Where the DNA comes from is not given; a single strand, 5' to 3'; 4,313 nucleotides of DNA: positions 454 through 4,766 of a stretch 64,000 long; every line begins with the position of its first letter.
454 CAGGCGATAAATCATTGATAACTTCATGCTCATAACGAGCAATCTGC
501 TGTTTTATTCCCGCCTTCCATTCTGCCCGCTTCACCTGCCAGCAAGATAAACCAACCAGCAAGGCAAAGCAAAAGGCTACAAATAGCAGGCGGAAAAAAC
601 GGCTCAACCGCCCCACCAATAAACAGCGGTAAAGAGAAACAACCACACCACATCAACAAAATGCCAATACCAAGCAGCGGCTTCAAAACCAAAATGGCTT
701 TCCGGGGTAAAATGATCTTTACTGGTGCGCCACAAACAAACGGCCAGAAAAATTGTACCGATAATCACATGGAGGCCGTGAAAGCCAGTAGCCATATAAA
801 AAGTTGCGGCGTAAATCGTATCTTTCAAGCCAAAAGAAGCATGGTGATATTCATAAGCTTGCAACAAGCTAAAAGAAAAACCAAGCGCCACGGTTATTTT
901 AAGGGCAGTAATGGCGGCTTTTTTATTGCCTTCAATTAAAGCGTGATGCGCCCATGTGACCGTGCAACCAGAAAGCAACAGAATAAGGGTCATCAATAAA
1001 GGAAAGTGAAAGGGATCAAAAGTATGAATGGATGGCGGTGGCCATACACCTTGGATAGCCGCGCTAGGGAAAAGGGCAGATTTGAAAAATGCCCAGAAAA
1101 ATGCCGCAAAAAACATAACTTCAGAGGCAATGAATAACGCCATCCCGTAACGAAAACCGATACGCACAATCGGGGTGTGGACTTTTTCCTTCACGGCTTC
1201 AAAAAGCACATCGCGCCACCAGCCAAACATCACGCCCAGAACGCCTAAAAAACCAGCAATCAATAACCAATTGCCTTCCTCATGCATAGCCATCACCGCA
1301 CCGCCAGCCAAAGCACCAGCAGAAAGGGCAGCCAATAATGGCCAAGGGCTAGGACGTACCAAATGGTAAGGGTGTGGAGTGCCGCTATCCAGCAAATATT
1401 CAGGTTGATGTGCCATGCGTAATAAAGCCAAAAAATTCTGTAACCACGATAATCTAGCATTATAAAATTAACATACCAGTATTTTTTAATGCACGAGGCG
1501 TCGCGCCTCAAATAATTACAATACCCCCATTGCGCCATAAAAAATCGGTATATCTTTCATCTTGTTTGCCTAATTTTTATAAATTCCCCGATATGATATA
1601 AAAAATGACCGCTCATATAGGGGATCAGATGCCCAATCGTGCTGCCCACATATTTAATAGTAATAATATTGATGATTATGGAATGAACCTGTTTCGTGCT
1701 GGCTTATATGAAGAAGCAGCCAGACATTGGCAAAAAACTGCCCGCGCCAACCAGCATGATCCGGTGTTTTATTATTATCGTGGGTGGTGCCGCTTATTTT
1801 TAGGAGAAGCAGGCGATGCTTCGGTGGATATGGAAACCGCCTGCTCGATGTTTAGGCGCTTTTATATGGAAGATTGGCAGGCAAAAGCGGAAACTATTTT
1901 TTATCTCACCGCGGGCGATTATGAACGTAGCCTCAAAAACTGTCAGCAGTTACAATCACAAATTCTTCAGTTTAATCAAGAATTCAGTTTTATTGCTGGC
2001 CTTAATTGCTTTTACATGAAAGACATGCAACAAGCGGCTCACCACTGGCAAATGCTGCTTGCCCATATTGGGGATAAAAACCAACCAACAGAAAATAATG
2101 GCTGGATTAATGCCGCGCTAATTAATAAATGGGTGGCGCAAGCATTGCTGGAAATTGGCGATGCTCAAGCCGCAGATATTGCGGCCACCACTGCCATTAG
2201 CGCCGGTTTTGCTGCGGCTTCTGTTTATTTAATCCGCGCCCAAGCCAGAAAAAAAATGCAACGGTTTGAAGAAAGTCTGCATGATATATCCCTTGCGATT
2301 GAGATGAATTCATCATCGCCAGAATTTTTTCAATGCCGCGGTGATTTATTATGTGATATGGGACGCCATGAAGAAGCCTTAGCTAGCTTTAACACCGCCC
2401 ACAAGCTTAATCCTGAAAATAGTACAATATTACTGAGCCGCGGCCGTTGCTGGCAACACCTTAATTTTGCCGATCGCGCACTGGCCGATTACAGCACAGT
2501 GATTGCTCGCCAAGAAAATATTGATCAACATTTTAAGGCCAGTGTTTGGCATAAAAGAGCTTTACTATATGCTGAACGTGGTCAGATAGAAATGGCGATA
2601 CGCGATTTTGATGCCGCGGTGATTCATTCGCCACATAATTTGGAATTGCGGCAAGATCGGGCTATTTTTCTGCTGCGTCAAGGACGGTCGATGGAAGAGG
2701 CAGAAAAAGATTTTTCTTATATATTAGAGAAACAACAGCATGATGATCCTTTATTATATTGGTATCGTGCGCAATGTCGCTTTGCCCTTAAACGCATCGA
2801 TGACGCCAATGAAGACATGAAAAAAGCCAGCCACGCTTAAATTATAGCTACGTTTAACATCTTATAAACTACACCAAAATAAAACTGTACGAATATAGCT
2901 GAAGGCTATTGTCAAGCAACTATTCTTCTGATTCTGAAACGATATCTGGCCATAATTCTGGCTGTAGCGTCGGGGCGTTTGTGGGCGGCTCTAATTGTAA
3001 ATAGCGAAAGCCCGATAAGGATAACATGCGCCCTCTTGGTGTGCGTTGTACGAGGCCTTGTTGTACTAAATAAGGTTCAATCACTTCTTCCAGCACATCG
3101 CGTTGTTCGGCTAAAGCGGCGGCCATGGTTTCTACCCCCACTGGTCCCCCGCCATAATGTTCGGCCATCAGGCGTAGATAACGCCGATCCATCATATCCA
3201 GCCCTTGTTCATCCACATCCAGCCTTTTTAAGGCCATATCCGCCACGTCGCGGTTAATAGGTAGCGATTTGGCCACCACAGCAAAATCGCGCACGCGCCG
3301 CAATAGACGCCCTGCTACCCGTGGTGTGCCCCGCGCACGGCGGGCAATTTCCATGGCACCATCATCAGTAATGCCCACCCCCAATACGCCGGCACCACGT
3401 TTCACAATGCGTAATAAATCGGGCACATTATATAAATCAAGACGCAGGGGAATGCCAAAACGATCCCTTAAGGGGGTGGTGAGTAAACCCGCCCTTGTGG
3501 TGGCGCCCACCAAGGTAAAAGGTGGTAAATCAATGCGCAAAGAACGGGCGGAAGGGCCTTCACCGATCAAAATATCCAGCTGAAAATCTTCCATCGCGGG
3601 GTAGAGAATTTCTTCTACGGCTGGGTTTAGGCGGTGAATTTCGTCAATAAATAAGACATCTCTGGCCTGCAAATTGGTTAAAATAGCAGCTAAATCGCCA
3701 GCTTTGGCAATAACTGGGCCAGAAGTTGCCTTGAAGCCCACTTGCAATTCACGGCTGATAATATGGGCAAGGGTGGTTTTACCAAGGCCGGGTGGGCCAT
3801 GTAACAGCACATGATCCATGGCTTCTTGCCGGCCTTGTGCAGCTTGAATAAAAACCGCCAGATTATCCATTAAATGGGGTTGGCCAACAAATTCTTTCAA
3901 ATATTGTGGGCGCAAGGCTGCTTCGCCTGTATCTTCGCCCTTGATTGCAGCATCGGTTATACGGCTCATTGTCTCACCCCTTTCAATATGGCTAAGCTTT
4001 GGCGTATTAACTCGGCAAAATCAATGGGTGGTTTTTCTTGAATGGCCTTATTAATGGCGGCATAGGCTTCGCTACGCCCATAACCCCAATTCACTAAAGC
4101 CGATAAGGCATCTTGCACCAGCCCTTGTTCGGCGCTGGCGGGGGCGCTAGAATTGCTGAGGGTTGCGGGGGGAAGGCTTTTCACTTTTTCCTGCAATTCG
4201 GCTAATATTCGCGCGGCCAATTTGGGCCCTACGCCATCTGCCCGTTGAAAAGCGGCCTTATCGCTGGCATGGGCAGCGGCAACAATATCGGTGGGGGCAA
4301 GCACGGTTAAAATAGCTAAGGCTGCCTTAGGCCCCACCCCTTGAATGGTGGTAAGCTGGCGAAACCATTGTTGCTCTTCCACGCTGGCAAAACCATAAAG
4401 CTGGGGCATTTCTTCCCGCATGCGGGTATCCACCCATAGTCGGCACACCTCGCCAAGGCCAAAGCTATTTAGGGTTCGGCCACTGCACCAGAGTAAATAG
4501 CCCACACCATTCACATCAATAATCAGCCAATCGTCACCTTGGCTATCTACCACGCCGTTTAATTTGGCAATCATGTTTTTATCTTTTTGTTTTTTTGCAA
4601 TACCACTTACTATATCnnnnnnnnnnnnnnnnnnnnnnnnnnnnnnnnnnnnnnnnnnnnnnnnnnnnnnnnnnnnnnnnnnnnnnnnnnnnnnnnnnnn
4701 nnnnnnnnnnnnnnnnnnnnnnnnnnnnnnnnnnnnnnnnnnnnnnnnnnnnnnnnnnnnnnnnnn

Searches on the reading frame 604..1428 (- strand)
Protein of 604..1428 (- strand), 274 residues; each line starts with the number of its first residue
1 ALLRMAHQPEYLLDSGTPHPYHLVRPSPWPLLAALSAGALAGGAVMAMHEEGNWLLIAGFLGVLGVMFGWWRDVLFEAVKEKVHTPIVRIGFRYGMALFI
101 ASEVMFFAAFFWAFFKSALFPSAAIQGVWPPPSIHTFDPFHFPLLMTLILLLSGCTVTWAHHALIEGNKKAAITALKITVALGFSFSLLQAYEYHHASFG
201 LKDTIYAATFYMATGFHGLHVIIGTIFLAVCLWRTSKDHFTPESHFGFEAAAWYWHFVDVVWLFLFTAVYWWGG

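Call 70: search_protein_families(library=pfam, proteins=[window:604-1428:-], max_evalue=0.00001)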
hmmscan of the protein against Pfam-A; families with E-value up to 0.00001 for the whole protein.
window:604-1428:- (274 aa): 1 family
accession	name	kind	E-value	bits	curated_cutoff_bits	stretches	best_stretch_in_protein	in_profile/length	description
PF00510.24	COX3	-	5.9e-100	334.8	23.8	1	19-273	1-257/258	Cytochrome c oxidase subunit III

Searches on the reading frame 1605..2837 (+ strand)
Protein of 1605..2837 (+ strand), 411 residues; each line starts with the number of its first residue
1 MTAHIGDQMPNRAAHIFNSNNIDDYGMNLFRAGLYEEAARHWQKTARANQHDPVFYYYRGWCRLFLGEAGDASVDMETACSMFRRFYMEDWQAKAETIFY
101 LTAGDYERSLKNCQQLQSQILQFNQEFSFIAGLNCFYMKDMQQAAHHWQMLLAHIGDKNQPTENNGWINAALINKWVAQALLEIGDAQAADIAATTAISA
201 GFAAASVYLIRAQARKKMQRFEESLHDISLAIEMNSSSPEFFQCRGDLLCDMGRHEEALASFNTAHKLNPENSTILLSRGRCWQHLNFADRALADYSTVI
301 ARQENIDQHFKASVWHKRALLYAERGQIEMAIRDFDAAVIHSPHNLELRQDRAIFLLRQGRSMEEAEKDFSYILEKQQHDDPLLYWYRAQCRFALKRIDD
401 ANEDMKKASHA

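Call 30: search_protein_families(library=pfam, proteins=[window:1605-2837:+], max_evalue=0.00001)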
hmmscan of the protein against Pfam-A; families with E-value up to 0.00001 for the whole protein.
window:1605-2837:+ (411 aa): 12 families
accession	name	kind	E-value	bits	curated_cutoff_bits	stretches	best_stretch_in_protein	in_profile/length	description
PF07719.23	TPR_2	-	5.8e-25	85.7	27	0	240-272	2-34/34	Tetratricopeptide repeat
PF00515.34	TPR_1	-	1.2e-17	63.3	27.8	0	244-272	6-34/34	Tetratricopeptide repeat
PF13431.12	TPR_17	-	4e-13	49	24.4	0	231-259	5-33/34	Tetratricopeptide repeat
PF13432.12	TPR_16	-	6.6e-12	46.1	32.7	0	246-300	4-58/65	Tetratricopeptide repeat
PF13414.12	TPR_11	-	2.1e-11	43.7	26.8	0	246-280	1-35/42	TPR repeat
PF13428.12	TPR_14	-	3.4e-10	40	23.5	0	314-353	3-42/44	Tetratricopeptide repeat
PF14559.12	TPR_19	-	4.4e-10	40.2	25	0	251-295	3-47/68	Tetratricopeptide repeat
PF13181.12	TPR_8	-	1.1e-08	35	25.7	0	246-272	8-34/34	Tetratricopeptide repeat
PF13371.12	TPR_9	-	1.7e-08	34.8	35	0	314-344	31-61/73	Tetratricopeptide repeat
PF23914.1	TPR_CcmH_CycH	-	1.5e-07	31.8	42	0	65-159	55-155/158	Cytochrome c-type biogenesis protein H TPR domain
PF25064.1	ARM_TT21_5th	-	3e-06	28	27.8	0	209-267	41-100/117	TT21 fifth ARM repeats domain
PF13429.12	TPR_15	-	5.5e-06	26.5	26.2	0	310-362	142-196/280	Tetratricopeptide repeat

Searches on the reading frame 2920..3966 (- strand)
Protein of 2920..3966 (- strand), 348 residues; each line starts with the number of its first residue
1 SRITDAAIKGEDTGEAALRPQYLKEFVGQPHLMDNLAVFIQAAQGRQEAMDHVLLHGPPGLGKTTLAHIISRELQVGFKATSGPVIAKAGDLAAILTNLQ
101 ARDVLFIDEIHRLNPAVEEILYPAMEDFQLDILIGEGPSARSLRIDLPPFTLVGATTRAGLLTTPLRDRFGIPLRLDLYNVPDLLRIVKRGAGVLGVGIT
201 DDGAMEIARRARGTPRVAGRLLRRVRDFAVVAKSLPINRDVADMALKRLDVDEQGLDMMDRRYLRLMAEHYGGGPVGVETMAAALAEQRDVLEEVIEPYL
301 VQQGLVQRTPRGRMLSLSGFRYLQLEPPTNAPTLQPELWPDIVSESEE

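Call 70: search_protein_families(library=pfam, proteins=[window:2920-3966:-], max_evalue=0.00001)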
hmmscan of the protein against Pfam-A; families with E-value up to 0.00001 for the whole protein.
window:2920-3966:- (348 aa): 5 families
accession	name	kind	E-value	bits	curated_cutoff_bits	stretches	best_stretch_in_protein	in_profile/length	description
PF05496.18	RuvB_N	-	1.1e-79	266.2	27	1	18-176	1-159/159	Holliday junction DNA helicase RuvB P-loop domain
PF17864.7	AAA_lid_4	-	1e-28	99.3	27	1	179-252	1-74/74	RuvB AAA lid domain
PF05491.19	RuvB_C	-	9.8e-25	86.8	24.7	1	253-324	1-72/72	RuvB C-terminal winged helix domain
PF00004.35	AAA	-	1.8e-20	74.2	21.2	1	53-176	1-129/131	ATPase family associated with various cellular activities (AAA)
PF07728.20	AAA_5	-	1.6e-08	35.1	22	1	52-170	1-139/139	AAA domain (dynein-related subfamily)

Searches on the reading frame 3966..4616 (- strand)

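Call 70: search_protein_families(library=pfam, proteins=[window:3966-4616:-], max_evalue=0.00001)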
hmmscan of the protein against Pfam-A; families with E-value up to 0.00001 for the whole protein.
window:3966-4616:- (216 aa): 3 families
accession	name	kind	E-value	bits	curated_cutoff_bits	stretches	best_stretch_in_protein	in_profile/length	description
PF01330.27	RuvA_N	-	1.3e-14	54.5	23.6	1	15-75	1-61/61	RuvA N terminal domain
PF14520.12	HHH_5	-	1e-11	45.6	27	1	85-143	1-57/57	Helix-hairpin-helix domain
PF07499.19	RuvA_C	-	6.6e-08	33.4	24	1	167-211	3-46/47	RuvA, C-terminal domain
